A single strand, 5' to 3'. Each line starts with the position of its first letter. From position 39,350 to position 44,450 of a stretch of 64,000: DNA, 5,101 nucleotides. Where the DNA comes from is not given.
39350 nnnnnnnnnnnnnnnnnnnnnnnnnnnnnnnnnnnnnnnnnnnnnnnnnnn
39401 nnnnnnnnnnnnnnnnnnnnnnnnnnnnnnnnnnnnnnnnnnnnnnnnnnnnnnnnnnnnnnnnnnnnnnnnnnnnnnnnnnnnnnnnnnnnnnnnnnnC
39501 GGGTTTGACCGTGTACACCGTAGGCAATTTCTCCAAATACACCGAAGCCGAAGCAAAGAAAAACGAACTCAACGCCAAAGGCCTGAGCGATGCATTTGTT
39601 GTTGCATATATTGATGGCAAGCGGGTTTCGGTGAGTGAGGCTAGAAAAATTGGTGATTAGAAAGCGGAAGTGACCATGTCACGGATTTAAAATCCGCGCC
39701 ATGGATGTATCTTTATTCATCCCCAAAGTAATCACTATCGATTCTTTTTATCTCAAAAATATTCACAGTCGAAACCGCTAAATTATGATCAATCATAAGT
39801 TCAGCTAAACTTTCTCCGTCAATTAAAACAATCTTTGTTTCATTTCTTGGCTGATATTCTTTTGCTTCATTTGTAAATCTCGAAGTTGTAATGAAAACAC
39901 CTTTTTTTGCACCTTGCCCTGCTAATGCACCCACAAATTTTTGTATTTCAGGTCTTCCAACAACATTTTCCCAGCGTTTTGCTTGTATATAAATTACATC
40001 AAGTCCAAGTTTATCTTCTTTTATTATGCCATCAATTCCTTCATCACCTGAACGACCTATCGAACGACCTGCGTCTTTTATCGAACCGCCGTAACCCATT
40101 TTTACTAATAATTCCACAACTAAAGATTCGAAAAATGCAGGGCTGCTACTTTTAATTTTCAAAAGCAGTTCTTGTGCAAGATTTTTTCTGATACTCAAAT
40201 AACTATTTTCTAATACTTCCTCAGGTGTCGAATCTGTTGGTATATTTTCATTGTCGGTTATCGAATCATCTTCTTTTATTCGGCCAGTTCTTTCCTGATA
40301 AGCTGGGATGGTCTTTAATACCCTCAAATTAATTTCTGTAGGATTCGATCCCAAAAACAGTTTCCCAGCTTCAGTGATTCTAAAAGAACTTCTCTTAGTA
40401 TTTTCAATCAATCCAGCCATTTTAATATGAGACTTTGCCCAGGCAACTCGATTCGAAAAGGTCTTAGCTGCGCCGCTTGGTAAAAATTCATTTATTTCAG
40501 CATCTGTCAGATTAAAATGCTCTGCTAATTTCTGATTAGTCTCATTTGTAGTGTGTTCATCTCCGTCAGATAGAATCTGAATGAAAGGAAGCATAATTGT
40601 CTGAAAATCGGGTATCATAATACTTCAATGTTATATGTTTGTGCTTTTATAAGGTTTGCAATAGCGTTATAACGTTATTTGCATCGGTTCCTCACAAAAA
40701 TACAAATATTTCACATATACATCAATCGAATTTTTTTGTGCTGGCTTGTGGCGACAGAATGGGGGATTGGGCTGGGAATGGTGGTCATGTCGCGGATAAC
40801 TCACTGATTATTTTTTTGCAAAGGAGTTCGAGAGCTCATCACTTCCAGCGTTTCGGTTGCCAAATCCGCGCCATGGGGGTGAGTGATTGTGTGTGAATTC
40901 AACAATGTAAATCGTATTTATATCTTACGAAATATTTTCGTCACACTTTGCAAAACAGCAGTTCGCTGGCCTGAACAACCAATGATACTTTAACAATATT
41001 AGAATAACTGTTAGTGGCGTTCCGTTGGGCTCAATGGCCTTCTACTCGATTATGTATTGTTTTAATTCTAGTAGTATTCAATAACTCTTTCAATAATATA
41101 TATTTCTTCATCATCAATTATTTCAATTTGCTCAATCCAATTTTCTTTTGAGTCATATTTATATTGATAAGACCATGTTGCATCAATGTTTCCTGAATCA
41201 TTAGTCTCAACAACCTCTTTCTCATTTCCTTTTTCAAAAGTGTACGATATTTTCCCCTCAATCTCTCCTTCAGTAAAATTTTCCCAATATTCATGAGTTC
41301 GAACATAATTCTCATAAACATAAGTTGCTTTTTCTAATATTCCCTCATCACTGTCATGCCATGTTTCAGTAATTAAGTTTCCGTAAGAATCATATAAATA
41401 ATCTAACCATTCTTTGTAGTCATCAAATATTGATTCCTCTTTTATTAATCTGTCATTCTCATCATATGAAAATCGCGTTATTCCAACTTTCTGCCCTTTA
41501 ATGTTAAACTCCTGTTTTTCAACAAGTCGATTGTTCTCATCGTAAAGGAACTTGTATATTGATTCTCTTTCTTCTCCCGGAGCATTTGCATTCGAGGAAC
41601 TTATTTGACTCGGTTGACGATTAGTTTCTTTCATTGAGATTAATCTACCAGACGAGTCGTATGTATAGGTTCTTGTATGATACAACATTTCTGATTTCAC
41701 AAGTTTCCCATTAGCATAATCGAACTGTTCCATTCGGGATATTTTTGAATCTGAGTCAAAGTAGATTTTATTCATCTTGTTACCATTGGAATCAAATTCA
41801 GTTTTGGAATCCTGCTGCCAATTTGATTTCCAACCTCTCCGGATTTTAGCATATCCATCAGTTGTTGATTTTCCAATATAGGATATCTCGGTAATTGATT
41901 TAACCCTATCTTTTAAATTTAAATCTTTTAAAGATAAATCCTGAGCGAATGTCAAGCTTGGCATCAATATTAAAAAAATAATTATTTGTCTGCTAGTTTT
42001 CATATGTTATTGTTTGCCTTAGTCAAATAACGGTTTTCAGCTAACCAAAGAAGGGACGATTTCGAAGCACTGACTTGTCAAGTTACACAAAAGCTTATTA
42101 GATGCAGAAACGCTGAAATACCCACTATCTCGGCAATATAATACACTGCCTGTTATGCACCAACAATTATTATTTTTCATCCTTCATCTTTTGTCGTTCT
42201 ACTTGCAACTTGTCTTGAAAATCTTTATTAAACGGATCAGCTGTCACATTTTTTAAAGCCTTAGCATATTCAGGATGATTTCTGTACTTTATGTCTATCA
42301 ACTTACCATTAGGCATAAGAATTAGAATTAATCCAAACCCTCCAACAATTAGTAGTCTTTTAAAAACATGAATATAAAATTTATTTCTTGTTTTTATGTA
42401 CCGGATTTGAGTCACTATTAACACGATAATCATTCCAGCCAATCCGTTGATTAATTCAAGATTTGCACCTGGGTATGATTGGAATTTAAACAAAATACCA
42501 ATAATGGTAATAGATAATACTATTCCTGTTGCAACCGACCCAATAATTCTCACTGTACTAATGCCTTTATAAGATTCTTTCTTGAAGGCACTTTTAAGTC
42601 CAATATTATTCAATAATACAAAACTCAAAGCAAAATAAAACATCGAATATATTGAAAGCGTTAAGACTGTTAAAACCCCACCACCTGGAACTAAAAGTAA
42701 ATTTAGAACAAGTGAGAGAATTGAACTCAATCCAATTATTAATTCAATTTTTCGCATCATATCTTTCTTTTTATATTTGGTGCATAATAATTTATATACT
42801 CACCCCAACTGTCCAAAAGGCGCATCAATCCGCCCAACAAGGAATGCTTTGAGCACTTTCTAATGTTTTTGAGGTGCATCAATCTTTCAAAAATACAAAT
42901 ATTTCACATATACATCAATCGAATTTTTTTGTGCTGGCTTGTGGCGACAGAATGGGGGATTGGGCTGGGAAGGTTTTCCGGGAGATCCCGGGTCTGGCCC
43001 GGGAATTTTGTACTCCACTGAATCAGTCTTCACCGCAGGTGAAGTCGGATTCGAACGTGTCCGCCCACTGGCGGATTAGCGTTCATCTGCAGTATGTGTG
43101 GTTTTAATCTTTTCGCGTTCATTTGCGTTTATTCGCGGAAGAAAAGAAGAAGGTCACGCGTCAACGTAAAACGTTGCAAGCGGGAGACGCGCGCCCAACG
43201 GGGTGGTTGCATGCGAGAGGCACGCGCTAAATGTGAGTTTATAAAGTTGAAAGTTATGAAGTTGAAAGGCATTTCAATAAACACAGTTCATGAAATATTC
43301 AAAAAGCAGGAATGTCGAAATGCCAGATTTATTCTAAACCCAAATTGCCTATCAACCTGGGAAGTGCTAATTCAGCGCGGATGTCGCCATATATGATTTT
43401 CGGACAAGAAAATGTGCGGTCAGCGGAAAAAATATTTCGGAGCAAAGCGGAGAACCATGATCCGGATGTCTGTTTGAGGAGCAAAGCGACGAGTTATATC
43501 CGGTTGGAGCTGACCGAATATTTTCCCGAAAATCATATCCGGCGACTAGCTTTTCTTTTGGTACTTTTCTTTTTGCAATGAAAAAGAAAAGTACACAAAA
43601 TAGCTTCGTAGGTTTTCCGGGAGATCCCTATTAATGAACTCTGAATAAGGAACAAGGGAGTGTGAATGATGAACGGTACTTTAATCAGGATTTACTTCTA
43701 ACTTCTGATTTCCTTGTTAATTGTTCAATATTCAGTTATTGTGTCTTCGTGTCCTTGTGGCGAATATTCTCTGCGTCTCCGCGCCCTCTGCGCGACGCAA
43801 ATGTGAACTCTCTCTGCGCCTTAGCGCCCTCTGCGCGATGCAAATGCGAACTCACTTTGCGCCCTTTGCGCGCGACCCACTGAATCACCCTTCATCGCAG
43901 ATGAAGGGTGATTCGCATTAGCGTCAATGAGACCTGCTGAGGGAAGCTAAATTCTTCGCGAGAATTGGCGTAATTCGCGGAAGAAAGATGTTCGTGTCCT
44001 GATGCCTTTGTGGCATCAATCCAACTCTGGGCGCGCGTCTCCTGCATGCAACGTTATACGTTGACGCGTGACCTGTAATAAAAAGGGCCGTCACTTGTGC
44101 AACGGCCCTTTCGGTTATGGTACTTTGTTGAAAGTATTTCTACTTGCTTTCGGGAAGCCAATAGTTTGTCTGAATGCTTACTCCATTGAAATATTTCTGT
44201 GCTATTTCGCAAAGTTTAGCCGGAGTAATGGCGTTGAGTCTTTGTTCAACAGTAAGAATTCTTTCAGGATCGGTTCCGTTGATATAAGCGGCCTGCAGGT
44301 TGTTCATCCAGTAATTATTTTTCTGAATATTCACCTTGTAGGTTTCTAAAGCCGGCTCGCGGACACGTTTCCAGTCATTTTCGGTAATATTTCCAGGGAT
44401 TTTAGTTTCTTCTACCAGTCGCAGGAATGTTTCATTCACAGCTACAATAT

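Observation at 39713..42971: Low-GC islet: mrr plus a YD-repeat lipoprotein and a 5-TM protein, with two perfect 84-nt promoter-bearing direct repeats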

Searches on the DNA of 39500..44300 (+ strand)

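Call 84: search_rna_families(source=window, start=39500, end=44300, threshold=evalue, max_evalue=1)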
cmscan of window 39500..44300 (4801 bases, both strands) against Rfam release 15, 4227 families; matches with E-value up to 1: 5.
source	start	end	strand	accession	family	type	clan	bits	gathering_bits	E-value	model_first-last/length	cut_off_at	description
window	43548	43605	-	RF04239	mir-4679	Gene; miRNA;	-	23.6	88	0.41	1-75/75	no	mir-4679 microRNA precursor family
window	43548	43605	+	RF04239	mir-4679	Gene; miRNA;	-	23.5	88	0.43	1-75/75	no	mir-4679 microRNA precursor family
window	43554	43602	-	RF00932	mir-471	Gene; miRNA;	-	21.6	80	0.6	1-66/66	no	mir-471 microRNA precursor family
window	43544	43610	+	RF03323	mir-3613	Gene; miRNA;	-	20.9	91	0.71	1-86/86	no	mir-3613 microRNA precursor family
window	44075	44152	-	RF02353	BjrC68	Gene; sRNA;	-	17.6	39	0.45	1-82/82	no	Bradyrhizobiaceae sRNA BjrC68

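Call 85: search_dna_similar(query=window:39600-43000:+, collection=plasmids, mode=distant, max_rows=8)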
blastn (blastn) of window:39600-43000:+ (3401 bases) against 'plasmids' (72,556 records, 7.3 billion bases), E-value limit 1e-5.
Records with a match: 12; places in all: 13; records where one place covers at least 80% of the query: 0.
Best place of each record, by identity: 60-80% 12.
By first word of the organism name: Priestia 3; Pseudoalteromonas 3; Trichormus 2; Nostoc 1; Comamonas 1; Lactobacillus 1; Escherichia 1.
By predicted mobility (MOB-suite, as given by PLSDB): non-mobilizable 7; conjugative 3; mobilizable 2.
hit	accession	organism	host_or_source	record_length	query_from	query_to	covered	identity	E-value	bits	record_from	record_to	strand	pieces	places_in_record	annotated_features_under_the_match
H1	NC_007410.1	Trichormus variabilis ATCC 29413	-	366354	183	542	11%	72.3%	8e-46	194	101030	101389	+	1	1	restriction endonuclease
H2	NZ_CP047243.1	Trichormus variabilis 0441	cell culture,thermal spring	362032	183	542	11%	72.3%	8e-46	194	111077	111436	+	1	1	restriction endonuclease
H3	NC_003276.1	Nostoc sp. PCC 7120 = FACHB-418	-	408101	183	542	11%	72.0%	3e-44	189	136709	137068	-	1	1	restriction endonuclease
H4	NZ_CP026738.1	Priestia megaterium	Sporobolus anglicus,cell ...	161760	216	537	9%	71.0%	2e-34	156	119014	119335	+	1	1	restriction endonuclease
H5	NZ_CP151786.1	Priestia megaterium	whole organism,soil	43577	255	537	8%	73.5%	3e-39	173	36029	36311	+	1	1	restriction endonuclease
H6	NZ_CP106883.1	Comamonas endophytica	Indosasa shibataeoides,cell culture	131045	217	506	9%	68.0%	5e-17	100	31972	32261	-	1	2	restriction endonuclease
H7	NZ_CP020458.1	Lactobacillus amylolyticus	single cell,natually fermented tofu whey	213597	193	447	7%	69.1%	3e-14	90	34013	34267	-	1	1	restriction endonuclease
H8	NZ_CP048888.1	Priestia megaterium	culture,agricultural soil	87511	183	440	8%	67.8%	3e-13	87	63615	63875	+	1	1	restriction endonuclease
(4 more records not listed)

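Call 86: search_dna_similar(query=window:39600-43000:+, collection=phages, mode=distant, max_rows=8)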
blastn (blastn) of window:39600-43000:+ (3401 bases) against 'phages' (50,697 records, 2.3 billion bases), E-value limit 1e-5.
No match.
